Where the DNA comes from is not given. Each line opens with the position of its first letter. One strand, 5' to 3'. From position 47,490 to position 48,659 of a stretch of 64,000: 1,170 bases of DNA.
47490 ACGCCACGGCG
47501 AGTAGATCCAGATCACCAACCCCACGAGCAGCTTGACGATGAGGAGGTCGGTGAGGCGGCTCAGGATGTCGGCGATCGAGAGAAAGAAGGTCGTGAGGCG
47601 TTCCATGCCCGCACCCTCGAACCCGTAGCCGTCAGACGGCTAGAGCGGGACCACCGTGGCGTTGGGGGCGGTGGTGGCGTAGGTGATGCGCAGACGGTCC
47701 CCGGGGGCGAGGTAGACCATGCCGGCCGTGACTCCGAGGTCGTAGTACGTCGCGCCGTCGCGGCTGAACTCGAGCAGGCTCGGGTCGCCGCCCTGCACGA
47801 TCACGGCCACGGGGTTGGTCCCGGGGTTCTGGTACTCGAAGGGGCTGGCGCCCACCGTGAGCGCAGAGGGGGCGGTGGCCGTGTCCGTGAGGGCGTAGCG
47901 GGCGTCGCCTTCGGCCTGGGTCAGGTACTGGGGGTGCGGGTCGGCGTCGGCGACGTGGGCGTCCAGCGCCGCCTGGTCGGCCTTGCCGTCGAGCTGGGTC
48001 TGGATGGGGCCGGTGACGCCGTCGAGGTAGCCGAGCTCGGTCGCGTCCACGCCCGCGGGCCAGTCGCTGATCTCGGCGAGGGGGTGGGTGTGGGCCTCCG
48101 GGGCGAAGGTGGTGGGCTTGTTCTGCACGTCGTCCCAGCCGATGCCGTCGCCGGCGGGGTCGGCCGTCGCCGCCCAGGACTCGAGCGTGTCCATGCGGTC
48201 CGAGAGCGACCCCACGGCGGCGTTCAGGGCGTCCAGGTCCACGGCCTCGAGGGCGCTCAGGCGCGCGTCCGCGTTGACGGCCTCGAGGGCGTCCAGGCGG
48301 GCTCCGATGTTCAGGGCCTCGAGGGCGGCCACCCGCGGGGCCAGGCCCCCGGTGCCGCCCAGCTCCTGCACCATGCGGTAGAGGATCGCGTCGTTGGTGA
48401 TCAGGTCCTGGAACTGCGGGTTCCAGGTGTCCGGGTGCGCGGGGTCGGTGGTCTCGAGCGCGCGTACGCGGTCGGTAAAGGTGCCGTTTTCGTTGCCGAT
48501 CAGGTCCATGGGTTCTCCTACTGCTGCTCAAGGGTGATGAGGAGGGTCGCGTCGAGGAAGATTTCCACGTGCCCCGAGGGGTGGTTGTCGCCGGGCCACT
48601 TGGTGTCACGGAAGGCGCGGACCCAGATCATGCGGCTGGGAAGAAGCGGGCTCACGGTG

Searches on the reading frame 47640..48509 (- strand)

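Call 20: search_protein_families(library=phrogs, proteins=[window:47640-48509:-], max_evalue=0.00001)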
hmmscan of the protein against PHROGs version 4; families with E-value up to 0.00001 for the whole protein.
window:47640-48509:- (289 aa): 1 family
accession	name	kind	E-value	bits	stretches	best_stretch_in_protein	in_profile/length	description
phrog_16348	-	unknown function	3.2e-07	30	1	175-214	77-115/818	-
